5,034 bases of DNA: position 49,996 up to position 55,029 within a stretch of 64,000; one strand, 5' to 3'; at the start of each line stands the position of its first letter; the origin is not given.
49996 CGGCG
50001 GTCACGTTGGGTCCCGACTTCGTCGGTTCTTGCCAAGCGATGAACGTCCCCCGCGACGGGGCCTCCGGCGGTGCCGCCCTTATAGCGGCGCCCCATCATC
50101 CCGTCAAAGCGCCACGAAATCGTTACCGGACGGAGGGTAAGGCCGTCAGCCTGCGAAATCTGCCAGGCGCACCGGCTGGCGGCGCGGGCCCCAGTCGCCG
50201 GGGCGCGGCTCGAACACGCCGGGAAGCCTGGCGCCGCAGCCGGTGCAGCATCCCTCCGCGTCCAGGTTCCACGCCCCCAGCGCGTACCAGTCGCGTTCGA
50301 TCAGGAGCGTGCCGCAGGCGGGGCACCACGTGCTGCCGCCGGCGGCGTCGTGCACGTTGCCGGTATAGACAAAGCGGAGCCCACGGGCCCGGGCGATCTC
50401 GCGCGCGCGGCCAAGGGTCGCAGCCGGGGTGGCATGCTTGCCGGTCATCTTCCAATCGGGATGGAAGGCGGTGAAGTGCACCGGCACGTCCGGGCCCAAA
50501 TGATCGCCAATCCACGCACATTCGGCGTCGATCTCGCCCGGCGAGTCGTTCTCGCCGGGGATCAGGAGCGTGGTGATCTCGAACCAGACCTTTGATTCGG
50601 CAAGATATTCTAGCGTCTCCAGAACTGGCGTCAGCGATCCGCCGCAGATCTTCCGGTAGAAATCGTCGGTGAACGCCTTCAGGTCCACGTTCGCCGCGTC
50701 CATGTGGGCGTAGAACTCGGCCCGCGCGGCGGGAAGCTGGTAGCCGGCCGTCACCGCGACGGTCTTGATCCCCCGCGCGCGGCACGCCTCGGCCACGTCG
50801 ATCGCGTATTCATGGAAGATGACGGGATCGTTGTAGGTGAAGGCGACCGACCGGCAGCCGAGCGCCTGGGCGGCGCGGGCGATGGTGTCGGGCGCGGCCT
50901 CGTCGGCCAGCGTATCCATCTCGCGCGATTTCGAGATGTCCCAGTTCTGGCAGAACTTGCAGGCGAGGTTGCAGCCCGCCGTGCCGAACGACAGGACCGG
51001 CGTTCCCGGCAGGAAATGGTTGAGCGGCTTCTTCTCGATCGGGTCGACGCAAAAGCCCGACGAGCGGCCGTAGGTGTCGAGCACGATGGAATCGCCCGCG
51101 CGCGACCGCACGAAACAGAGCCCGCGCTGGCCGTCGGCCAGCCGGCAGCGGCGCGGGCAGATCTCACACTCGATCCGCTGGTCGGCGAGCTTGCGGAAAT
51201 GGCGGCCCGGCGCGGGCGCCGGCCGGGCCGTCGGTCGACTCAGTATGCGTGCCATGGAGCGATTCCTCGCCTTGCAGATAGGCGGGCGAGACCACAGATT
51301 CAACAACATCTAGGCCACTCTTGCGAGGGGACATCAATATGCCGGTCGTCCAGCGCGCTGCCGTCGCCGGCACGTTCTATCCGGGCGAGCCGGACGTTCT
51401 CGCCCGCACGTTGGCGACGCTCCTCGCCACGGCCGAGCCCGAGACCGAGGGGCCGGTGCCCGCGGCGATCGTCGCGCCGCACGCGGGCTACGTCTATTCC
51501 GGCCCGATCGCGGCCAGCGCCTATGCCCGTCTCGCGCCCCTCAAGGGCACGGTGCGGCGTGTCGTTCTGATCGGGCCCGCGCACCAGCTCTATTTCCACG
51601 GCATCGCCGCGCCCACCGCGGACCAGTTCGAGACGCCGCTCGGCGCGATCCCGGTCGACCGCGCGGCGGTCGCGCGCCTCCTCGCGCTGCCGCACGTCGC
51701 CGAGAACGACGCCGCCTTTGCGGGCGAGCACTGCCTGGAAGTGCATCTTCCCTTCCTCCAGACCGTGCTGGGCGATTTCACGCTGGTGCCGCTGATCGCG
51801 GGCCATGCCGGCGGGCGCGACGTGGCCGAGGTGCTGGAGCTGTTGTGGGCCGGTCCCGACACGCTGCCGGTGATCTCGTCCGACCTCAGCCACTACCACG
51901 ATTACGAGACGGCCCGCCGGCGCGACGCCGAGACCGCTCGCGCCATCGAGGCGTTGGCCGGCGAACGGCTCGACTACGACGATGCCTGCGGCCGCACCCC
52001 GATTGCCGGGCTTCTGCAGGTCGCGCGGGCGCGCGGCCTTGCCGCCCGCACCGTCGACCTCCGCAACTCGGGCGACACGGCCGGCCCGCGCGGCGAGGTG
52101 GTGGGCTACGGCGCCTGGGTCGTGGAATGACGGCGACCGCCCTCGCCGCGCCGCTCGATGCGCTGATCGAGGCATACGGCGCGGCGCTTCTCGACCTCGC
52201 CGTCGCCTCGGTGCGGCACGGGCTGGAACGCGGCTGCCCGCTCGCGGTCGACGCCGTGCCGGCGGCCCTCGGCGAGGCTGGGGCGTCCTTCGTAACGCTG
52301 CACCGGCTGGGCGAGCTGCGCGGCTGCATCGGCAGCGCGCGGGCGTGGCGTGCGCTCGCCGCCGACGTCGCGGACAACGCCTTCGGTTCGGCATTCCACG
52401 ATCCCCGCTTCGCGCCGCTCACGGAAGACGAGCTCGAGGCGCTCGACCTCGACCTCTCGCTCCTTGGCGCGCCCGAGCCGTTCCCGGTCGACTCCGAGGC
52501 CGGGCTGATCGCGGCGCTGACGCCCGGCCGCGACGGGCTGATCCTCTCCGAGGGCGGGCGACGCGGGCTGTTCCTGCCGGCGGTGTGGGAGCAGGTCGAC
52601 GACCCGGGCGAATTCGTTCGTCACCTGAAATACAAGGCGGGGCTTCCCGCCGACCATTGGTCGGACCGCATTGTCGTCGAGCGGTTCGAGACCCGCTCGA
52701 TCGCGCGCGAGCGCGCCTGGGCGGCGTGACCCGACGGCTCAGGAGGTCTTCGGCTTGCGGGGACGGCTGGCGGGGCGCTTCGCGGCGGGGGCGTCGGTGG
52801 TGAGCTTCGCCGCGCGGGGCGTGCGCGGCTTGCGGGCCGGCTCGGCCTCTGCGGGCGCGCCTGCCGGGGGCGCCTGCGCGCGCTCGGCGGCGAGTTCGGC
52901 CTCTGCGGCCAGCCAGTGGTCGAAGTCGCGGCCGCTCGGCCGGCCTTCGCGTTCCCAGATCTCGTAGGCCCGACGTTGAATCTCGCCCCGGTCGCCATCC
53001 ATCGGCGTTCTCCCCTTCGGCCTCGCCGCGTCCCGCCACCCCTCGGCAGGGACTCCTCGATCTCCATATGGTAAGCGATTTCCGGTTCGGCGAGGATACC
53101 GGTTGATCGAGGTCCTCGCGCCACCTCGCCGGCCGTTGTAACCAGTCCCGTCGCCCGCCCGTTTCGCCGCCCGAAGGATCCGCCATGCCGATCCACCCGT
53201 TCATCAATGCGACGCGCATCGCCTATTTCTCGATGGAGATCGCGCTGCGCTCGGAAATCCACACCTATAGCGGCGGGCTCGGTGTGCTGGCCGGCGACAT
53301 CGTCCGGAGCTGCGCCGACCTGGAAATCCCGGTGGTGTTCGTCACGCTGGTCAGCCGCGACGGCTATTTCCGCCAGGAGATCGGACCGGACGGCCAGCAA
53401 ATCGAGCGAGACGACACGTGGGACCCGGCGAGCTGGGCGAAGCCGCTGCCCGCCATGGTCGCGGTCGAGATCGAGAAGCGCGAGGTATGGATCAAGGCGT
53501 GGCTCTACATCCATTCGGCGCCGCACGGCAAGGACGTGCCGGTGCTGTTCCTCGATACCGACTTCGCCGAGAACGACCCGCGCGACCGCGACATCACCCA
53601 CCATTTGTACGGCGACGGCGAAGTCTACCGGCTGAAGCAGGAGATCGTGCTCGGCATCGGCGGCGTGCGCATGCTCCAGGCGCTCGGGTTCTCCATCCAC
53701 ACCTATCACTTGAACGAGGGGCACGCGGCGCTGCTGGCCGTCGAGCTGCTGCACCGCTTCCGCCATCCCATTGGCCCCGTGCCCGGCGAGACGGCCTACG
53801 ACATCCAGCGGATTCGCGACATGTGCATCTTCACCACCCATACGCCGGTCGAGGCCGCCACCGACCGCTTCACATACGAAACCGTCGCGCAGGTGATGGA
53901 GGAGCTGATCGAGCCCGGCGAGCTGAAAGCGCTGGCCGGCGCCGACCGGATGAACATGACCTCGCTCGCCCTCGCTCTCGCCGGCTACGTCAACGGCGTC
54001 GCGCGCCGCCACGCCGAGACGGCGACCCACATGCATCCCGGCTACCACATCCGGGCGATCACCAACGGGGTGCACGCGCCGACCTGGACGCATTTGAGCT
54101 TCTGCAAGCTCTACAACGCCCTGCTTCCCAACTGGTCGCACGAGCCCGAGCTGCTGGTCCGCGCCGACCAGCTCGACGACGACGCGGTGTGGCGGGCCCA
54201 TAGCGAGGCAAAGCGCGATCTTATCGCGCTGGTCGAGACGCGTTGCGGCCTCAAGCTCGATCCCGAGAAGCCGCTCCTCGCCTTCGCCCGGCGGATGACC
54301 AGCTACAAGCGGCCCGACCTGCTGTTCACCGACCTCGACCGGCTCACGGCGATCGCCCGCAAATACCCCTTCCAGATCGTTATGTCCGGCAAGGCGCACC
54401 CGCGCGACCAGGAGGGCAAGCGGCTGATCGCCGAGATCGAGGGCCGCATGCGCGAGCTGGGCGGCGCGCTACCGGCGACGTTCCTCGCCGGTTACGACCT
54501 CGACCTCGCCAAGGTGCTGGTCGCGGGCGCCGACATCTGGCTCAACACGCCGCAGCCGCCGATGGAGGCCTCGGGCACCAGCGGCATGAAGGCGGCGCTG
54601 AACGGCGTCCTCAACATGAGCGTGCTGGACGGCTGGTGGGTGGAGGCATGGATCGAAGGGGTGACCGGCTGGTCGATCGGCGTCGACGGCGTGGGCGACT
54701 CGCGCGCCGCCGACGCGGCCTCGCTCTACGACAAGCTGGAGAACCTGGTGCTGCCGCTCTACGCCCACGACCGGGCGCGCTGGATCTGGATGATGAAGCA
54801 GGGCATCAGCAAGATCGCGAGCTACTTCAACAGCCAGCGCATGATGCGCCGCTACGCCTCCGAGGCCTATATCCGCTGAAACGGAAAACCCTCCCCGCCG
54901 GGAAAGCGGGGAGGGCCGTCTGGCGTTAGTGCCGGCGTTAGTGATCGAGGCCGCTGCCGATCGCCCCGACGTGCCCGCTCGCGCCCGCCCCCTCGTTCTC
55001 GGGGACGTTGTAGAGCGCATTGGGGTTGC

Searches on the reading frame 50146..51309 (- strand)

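Call 66: search_protein_families(library=pfam, proteins=[window:50146-51309:-])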
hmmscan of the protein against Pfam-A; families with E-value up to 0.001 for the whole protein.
window:50146-51309:- (387 aa): 2 families
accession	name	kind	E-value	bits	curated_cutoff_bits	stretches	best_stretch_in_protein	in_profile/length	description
PF04055.27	Radical_SAM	-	1.6e-21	77.6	29.5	1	110-257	4-158/166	Radical SAM superfamily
PF13353.11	Fer4_12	-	4.3e-05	24.3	22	1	105-198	8-100/137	4Fe-4S single cluster domain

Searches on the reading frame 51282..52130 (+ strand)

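Call 67: search_protein_families(library=pfam, proteins=[window:51282-52130:+])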
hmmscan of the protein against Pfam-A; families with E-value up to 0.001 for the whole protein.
window:51282-52130:+ (282 aa): 1 family
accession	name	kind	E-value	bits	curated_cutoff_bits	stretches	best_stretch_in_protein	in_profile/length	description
PF01875.22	Memo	-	4.8e-48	164.1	27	1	26-278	2-267/269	Memo-like protein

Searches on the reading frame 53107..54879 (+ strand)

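Call 67: search_protein_families(library=pfam, proteins=[window:53107-54879:+])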
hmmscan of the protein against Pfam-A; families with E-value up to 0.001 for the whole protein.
window:53107-54879:+ (590 aa): 1 family
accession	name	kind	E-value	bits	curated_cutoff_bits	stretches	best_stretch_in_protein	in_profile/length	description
PF00343.26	Phosphorylase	-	9.8e-28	97.3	27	2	279-513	321-583/713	Carbohydrate phosphorylase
